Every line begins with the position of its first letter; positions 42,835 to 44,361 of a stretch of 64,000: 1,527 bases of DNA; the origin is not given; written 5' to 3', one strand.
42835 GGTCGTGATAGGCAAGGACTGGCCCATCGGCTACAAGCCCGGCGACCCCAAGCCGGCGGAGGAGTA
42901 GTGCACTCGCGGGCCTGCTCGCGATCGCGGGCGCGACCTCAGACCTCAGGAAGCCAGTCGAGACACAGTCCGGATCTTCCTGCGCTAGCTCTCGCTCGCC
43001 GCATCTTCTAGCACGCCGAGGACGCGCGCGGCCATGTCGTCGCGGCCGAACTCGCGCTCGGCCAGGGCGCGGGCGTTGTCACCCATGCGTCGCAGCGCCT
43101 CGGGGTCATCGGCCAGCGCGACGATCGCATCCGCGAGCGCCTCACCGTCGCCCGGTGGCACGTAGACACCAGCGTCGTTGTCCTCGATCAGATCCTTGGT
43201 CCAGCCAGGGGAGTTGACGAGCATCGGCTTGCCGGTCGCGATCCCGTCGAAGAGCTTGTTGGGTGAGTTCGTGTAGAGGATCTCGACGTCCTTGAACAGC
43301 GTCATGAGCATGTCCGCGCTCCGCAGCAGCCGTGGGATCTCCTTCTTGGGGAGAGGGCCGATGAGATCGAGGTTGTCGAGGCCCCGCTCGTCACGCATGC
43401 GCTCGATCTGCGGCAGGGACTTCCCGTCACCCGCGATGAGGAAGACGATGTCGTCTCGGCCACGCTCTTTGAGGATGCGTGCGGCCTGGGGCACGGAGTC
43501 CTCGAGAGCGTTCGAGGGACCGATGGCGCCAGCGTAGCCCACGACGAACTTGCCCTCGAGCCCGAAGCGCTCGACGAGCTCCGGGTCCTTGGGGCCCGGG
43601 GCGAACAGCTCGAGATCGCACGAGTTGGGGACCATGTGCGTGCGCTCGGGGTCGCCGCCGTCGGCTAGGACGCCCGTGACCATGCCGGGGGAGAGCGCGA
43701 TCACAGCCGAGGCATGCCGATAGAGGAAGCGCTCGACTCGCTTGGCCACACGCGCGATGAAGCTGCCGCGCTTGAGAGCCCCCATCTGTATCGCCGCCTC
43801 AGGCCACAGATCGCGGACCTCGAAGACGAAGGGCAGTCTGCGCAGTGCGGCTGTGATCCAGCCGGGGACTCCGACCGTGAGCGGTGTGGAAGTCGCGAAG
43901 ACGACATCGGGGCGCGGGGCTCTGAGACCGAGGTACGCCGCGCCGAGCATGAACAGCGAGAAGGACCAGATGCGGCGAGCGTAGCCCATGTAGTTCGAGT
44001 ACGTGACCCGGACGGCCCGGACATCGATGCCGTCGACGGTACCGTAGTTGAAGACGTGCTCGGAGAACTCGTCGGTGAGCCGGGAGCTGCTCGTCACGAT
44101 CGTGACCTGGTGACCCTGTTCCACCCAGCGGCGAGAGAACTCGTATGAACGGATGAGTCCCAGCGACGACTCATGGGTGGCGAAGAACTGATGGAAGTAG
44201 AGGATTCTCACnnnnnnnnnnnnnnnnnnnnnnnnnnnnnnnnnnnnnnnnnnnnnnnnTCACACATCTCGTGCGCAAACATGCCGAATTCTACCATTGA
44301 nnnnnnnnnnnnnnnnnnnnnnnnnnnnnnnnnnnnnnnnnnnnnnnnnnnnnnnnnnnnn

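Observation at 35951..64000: Actinobacterial wall-glycopolymer locus interleaved with a battery of CWB2-anchored wall proteins (candidate polymer-plus-docking system)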

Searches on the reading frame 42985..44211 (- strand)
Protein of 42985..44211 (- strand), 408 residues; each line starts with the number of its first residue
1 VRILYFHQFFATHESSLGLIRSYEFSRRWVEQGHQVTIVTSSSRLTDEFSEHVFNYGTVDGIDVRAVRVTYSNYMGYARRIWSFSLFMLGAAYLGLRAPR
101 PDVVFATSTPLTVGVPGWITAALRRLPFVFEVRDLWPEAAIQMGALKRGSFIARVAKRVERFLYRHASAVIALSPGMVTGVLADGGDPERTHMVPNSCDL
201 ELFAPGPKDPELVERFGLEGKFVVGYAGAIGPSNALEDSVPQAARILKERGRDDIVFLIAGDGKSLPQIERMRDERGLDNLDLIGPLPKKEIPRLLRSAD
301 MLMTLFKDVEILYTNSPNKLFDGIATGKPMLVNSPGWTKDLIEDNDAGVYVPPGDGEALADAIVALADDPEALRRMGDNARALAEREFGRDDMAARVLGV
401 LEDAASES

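Call 5: search_protein_families(library=pfam, proteins=[window:42985-44211:-], max_evalue=0.01)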
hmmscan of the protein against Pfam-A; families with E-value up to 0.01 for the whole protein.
window:42985-44211:- (408 aa): 5 families
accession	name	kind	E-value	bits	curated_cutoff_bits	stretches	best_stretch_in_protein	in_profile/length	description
PF13579.12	Glyco_trans_4_4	-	4.7e-24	86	29.7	1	23-196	8-157/158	Glycosyl transferase 4-like domain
PF13439.12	Glyco_transf_4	-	1.9e-18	67.5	28.5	1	23-201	9-169/170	Glycosyltransferase Family 4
PF00534.26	Glycos_transf_1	-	2.2e-17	63.6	26.4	1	219-381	13-170/172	Glycosyl transferases group 1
PF13692.12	Glyco_trans_1_4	-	4.5e-16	59.8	27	1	222-369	2-142/142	Glycosyl transferases group 1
PF13524.12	Glyco_trans_1_2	-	4.9e-08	33.5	25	1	253-393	13-138/144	Glycosyl transferase-like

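Call 35: find_homologous_proteins(query=window:42985-44211:-, max_evalue=1e-30)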
Query window:42985-44211:- (408 aa): 6045 proteins with E <= 1e-30 among 8000 candidates; the best 120 are listed.
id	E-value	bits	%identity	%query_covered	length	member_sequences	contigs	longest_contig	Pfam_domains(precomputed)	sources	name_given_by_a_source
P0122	3.1e-271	917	100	100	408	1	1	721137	PF00534.27,PF13579.13,PF13524.13,PF13439.13,PF13692.13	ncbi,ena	-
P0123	3.1e-261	884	97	100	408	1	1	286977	PF00534.27,PF13579.13,PF13524.13,PF13439.13,PF13692.13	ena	-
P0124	2.3e-240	815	88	99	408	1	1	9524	PF00534.27,PF13579.13,PF13524.13,PF13439.13,PF13692.13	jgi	jgi:glycosyltransferase involved in cell wall biosynthesis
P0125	1.3e-234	796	87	99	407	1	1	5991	PF00534.27,PF13579.13,PF13524.13,PF13439.13,PF13692.13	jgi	-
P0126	1.9e-229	779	85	99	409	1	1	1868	PF00534.27,PF13579.13,PF13524.13,PF13439.13,PF13692.13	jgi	jgi:glycosyltransferase involved in cell wall biosynthesis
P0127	6.5e-209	712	76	100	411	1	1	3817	PF00534.27,PF13579.13,PF13524.13,PF13439.13,PF13692.13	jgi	jgi:glycosyltransferase involved in cell wall biosynthesis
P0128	1.8e-196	671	73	99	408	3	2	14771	PF00534.27,PF13579.13,PF13439.13,PF13692.13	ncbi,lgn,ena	-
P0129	1.2e-193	661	71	100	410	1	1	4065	PF00534.27,PF13579.13,PF13524.13,PF13439.13,PF13692.13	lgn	-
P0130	2.4e-193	660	71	99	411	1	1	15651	PF00534.27,PF13579.13,PF13524.13,PF13439.13,PF13692.13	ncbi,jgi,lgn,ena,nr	ncbi:MAG: glycosyltransferase family 4 protein [Coriobacteriia bacterium]|nr:glycosyltransferase fam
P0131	4.1e-193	660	72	99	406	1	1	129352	PF00534.27,PF13579.13,PF13524.13,PF13439.13,PF13692.13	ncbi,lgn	-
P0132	4.4e-192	656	71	99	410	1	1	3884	PF00534.27,PF13579.13,PF13524.13,PF13439.13,PF13692.13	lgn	-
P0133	2.3e-190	651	71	99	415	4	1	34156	PF00534.27,PF13579.13,PF13439.13,PF13692.13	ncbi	-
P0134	5.7e-190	649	71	99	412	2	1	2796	PF00534.27,PF13579.13,PF13439.13,PF13692.13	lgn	-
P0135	8.2e-189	645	70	99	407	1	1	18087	PF00534.27,PF13579.13,PF13524.13,PF13439.13,PF13692.13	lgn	-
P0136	1.9e-188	644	70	100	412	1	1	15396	PF00534.27,PF13579.13,PF13524.13,PF13439.13,PF13692.13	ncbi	-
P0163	3.2e-179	614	68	99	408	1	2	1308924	PF00534.27,PF13579.13,PF13524.13,PF13439.13,PF13692.13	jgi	jgi:glycosyltransferase involved in cell wall biosynthesis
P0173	1.8e-178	611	68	99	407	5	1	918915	PF00534.27,PF13579.13,PF13524.13,PF13439.13,PF13692.13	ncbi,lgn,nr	ncbi:MAG: glycosyltransferase family 4 protein [Coriobacteriia bacterium]|nr:glycosyltransferase fam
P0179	5.8e-177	606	67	100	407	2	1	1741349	PF00534.27,PF13579.13,PF13524.13,PF13439.13,PF13692.13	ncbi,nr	ncbi:MAG: glycosyltransferase family 4 protein [Anaerosomatales bacterium]|nr:glycosyltransferase fa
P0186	8.1e-176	603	67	100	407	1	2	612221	PF00534.27,PF13579.13,PF13524.13,PF13439.13,PF13692.13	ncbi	-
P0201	2.2e-174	598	65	100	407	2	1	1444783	PF00534.27,PF13579.13,PF13524.13,PF13439.13,PF13692.13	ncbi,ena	-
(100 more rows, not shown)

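Call 36: find_encoding_contigs(protein=P0179, flank=10000, max_places=1)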
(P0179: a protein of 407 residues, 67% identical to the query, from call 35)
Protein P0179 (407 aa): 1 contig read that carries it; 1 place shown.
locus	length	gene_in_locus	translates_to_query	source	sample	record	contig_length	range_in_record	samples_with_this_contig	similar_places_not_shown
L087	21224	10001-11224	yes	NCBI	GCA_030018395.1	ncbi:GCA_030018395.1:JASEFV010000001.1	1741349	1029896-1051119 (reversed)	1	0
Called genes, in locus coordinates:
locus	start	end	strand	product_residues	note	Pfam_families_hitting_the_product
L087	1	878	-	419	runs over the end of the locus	PF05221:AdoHcyase, PF02826:2-Hacid_dh_C, PF00670:AdoHcyase_NAD, PF07991:KARI_N (weak)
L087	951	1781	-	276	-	PF01048:PNP_UDP_1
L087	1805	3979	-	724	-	PF08486:SpoIID, PF04122:CW_binding_2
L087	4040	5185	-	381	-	PF13439:Glyco_transf_4, PF13579:Glyco_trans_4_4, PF00534:Glycos_transf_1, PF13692:Glyco_trans_1_4, PF13524:Glyco_trans_1_2, PF26337:Gtf3_C (weak)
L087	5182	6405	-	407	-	PF13579:Glyco_trans_4_4, PF13439:Glyco_transf_4, PF20706:GT4-conflict, PF00534:Glycos_transf_1, PF13692:Glyco_trans_1_4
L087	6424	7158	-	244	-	-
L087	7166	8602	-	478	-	PF04932:Wzy_C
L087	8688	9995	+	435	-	PF03721:UDPG_MGDP_dh_N, PF00984:UDPG_MGDP_dh, PF03720:UDPG_MGDP_dh_C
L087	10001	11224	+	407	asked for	PF13439:Glyco_transf_4, PF13579:Glyco_trans_4_4, PF00534:Glycos_transf_1, PF13692:Glyco_trans_1_4, PF13524:Glyco_trans_1_2 (weak)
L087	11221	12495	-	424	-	PF03816:LytR_cpsA_psr, PF13399:LytR_C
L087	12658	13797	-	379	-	PF01041:DegT_DnrJ_EryC1, PF01212:Beta_elim_lyase, PF00266:Aminotran_5 (weak), PF01053:Cys_Met_Meta_PP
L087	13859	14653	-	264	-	PF14602:Hexapep_2 (faint), PF24894:Hexapep_GlmU (faint), PF25087:GMPPB_C (weak), PF21711:DCTN5 (faint), PF00132:Hexapep, PF25084:LbH_EIF2B, PF25087:GMPPB_C (weak), PF00132:Hexapep (weak)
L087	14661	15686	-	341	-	PF01408:GFO_IDH_MocA, PF03447:NAD_binding_3 (weak), PF02894:GFO_IDH_MocA_C, PF22725:GFO_IDH_MocA_C3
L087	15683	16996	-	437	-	PF03446:NAD_binding_2, PF03721:UDPG_MGDP_dh_N, PF00984:UDPG_MGDP_dh, PF03720:UDPG_MGDP_dh_C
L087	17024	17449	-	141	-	PF22817:ApeP-like (weak), PF07977:FabA, PF22818:ApeI-like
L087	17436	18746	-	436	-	PF00275:EPSP_synthase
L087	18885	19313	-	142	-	PF02823:ATP-synt_DE_N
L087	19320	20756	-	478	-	PF02874:ATP-synt_ab_N, PF00006:ATP-synt_ab, PF22919:ATP-synt_VA_C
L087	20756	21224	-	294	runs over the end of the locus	PF00231:ATP-synt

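Call 37: find_encoding_contigs(protein=P0173, flank=10000, max_places=1)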
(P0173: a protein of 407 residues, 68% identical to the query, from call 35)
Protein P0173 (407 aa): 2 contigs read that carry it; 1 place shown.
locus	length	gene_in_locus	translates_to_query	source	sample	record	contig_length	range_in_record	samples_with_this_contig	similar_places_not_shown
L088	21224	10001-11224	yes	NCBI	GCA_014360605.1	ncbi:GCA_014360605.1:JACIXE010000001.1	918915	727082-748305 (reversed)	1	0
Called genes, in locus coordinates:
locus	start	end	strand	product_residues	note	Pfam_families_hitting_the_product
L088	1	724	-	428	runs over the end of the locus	PF04932:Wzy_C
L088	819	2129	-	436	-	PF13439:Glyco_transf_4 (faint), PF13579:Glyco_trans_4_4, PF13692:Glyco_trans_1_4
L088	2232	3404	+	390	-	PF13439:Glyco_transf_4, PF13579:Glyco_trans_4_4, PF00534:Glycos_transf_1, PF13692:Glyco_trans_1_4, PF13524:Glyco_trans_1_2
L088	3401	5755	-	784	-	PF15892:BNR_4, PF04122:CW_binding_2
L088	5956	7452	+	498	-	PF01943:Polysacc_synt, PF13440:Polysacc_synt_3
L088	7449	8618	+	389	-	PF13439:Glyco_transf_4, PF13579:Glyco_trans_4_4, PF00534:Glycos_transf_1, PF13692:Glyco_trans_1_4, PF13524:Glyco_trans_1_2 (weak), PF20706:GT4-conflict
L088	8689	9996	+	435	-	PF03721:UDPG_MGDP_dh_N, PF00984:UDPG_MGDP_dh, PF03720:UDPG_MGDP_dh_C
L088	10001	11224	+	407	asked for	PF13439:Glyco_transf_4, PF13579:Glyco_trans_4_4, PF00534:Glycos_transf_1, PF13692:Glyco_trans_1_4, PF13524:Glyco_trans_1_2 (weak)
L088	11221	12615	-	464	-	PF03816:LytR_cpsA_psr, PF13399:LytR_C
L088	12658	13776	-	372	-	PF00266:Aminotran_5 (weak), PF01041:DegT_DnrJ_EryC1, PF01212:Beta_elim_lyase, PF01053:Cys_Met_Meta_PP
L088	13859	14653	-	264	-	PF14602:Hexapep_2 (faint), PF24894:Hexapep_GlmU (faint), PF25087:GMPPB_C (weak), PF21711:DCTN5 (faint), PF00132:Hexapep, PF25084:LbH_EIF2B, PF25087:GMPPB_C (weak), PF00132:Hexapep (weak)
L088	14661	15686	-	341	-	PF01408:GFO_IDH_MocA, PF03447:NAD_binding_3 (weak), PF02894:GFO_IDH_MocA_C, PF22725:GFO_IDH_MocA_C3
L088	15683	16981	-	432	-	PF03446:NAD_binding_2, PF03721:UDPG_MGDP_dh_N, PF00984:UDPG_MGDP_dh, PF03720:UDPG_MGDP_dh_C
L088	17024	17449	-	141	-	PF22817:ApeP-like (weak), PF07977:FabA, PF22818:ApeI-like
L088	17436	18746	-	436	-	PF00275:EPSP_synthase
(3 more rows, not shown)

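Call 38: find_encoding_contigs(protein=P0201, flank=10000, max_places=1)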
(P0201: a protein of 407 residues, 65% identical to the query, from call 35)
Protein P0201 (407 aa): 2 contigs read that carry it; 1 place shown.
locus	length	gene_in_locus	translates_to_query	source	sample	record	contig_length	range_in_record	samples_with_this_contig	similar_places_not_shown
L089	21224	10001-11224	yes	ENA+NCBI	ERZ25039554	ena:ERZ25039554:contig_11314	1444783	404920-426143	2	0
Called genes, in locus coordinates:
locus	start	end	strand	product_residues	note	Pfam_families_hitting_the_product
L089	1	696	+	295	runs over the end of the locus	PF00231:ATP-synt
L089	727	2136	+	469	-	PF02874:ATP-synt_ab_N, PF00006:ATP-synt_ab, PF22919:ATP-synt_VA_C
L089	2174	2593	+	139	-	PF02823:ATP-synt_DE_N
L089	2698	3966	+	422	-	PF00275:EPSP_synthase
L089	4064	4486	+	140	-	PF22817:ApeP-like (weak), PF07977:FabA, PF22818:ApeI-like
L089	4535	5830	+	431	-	PF03446:NAD_binding_2 (weak), PF03721:UDPG_MGDP_dh_N, PF00984:UDPG_MGDP_dh, PF03720:UDPG_MGDP_dh_C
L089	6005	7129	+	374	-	PF13399:LytR_C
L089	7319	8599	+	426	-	PF03816:LytR_cpsA_psr, PF13399:LytR_C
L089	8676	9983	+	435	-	PF03721:UDPG_MGDP_dh_N, PF00984:UDPG_MGDP_dh, PF03720:UDPG_MGDP_dh_C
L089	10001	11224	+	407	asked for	PF13439:Glyco_transf_4, PF13579:Glyco_trans_4_4, PF00534:Glycos_transf_1, PF13692:Glyco_trans_1_4, PF13524:Glyco_trans_1_2 (weak)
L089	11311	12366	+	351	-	PF00106:adh_short, PF01073:3Beta_HSD, PF01370:Epimerase, PF02719:Polysacc_synt_2, PF05368:NmrA, PF07993:NAD_binding_4, PF13460:NAD_binding_10, PF16363:GDP_Man_Dehyd, +1 more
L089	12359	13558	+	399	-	PF01041:DegT_DnrJ_EryC1, PF01212:Beta_elim_lyase (weak)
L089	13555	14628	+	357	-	PF00571:CBS (faint), PF00483:NTP_transferase, PF12804:NTP_transf_3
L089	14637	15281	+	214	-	PF17836:PglD_N, PF25087:GMPPB_C (faint), PF00132:Hexapep (weak)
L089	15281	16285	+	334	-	PF03102:NeuB, PF08666:SAF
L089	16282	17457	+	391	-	PF02350:Epimerase_2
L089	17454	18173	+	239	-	PF02348:CTP_transf_3, PF12804:NTP_transf_3 (faint)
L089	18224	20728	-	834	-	PF17996:CE2_N (faint), PF08486:SpoIID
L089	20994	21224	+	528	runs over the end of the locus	PF01943:Polysacc_synt, PF13440:Polysacc_synt_3, PF01554:MatE (weak)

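Call 55: find_related_loci(query=A2, collection=metagenome_contigs, flank=10000)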
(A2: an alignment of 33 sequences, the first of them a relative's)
Query A2 (408 aa) in metagenome_contigs; peptide patterns used: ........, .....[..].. (x = any residue, [..] = any of these).
600 stretches matched a pattern (row limit reached: there are more); 598 encode a relative of the query (tblastn E <= 1e-3); the best 80 are kept; 80 distinct loci.
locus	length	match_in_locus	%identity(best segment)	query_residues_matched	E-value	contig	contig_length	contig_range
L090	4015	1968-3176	71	1-403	0e+0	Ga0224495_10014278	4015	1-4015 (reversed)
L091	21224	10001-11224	69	1-408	0e+0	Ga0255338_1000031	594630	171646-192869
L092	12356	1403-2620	70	1-406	0e+0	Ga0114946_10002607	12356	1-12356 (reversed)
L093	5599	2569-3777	66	1-405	1e-180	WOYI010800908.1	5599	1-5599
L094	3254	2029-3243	66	1-407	0e+0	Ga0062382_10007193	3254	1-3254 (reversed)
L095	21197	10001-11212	65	1-406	1e-171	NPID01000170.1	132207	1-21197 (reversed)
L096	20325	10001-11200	50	1-402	5e-112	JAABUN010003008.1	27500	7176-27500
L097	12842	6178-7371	49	1-405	2e-111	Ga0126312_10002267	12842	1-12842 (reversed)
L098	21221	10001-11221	46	1-407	4e-106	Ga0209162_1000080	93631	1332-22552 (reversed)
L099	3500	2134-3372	48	1-405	1e-106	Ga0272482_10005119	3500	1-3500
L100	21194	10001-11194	46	1-406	3e-104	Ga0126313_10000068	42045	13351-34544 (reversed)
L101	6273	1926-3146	47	3-407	4e-104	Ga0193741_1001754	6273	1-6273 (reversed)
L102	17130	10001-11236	48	1-402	3e-103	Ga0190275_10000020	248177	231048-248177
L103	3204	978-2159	49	1-394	9e-105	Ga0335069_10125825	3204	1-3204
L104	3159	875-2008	47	1-405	6e-104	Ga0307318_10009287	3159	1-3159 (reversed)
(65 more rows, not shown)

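Call 59: search_protein_families(library=pfam, proteins=[L087:6424-7158:-], max_evalue=5)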
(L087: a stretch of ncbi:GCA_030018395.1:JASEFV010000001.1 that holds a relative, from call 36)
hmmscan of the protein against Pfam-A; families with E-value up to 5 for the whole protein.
L087:6424-7158:- (244 aa): 5 families
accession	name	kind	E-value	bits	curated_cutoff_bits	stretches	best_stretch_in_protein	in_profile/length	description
PF02706.20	Wzz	-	0.0017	19.1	25.5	1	12-54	11-53/91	Chain length determinant protein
PF13600.11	DUF4140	-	0.014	16.3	27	1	85-162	29-94/98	N-terminal domain of unknown function (DUF4140)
PF12046.13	CCB1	-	0.051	13.4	25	1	188-231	60-103/168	Cofactor assembly of complex C subunit B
PF19269.4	Anticodon_2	-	0.14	13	23.6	1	72-114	85-126/141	Anticodon binding domain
PF14646.12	MYCBPAP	-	0.3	10.4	24.5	1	116-196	369-436/439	MYCBP-associated protein family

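Call 65: search_protein_families(library=pfam, proteins=[L089:18224-20728:-, L087:1805-3979:-, L089:6005-7129:+], max_evalue=0.01)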
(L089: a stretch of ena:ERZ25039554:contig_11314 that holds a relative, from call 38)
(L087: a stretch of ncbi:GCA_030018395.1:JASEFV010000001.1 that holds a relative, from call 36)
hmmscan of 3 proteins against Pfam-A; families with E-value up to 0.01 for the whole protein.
L089:18224-20728:- (834 aa): 2 families
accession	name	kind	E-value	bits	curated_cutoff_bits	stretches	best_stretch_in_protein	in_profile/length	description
PF08486.15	SpoIID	-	5.2e-24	85.1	23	1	214-298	4-97/97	Stage II sporulation protein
PF17996.7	CE2_N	-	8.3e-08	32.7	27.9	0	735-806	15-82/108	Carbohydrate esterase 2 N-terminal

L087:1805-3979:- (724 aa): 2 families
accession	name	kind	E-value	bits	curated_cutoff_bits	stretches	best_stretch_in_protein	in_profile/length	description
PF04122.17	CW_binding_2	-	1.5e-54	182.9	24.9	3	419-506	1-72/73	Cell wall binding domain 2 (CWB2)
PF08486.15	SpoIID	-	1e-21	77.8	23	1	199-294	8-97/97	Stage II sporulation protein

L089:6005-7129:+ (374 aa): 2 families
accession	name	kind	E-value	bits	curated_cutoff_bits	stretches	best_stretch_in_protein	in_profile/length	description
PF13399.11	LytR_C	-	1.2e-15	58.7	22.2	1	284-370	2-86/86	LytR cell envelope-related transcriptional attenuator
PF14155.11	DUF4307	-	0.00043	20.6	27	1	19-84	2-61/111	Domain of unknown function (DUF4307)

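Call 67: find_encoding_contigs(protein=P0163, flank=10000, max_places=1)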
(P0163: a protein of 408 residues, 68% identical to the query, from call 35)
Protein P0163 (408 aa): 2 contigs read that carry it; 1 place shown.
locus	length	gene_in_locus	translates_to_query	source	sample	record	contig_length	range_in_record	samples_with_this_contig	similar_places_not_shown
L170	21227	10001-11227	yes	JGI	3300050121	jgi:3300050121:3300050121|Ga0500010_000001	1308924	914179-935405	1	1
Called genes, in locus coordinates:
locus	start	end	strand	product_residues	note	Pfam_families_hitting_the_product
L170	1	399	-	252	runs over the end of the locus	-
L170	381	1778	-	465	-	PF04932:Wzy_C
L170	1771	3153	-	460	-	-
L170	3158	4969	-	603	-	PF00664:ABC_membrane, PF00005:ABC_tran, PF02463:SMC_N (faint), PF13304:AAA_21 (faint)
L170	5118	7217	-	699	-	PF08486:SpoIID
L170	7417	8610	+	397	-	PF13439:Glyco_transf_4, PF13579:Glyco_trans_4_4, PF00534:Glycos_transf_1, PF13692:Glyco_trans_1_4, PF13524:Glyco_trans_1_2 (weak)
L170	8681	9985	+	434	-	PF03721:UDPG_MGDP_dh_N, PF00984:UDPG_MGDP_dh, PF03720:UDPG_MGDP_dh_C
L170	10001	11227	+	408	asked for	PF13439:Glyco_transf_4, PF13579:Glyco_trans_4_4, PF00534:Glycos_transf_1, PF13692:Glyco_trans_1_4, PF13524:Glyco_trans_1_2 (weak)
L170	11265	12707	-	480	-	PF03816:LytR_cpsA_psr, PF13399:LytR_C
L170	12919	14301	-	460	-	PF13579:Glyco_trans_4_4, PF13439:Glyco_transf_4, PF13692:Glyco_trans_1_4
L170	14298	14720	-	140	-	PF07977:FabA, PF22818:ApeI-like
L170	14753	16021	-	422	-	PF00275:EPSP_synthase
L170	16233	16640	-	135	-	PF02823:ATP-synt_DE_N, PF00401:ATP-synt_DE (weak)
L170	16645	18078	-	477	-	PF02874:ATP-synt_ab_N, PF00006:ATP-synt_ab, PF22919:ATP-synt_VA_C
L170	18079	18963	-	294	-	PF00231:ATP-synt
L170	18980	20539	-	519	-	PF02874:ATP-synt_ab_N, PF00006:ATP-synt_ab, PF00306:ATP-synt_ab_C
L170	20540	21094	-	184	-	PF00213:OSCP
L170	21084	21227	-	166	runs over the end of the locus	PF05405:Mt_ATP-synt_B (weak), PF00430:ATP-synt_B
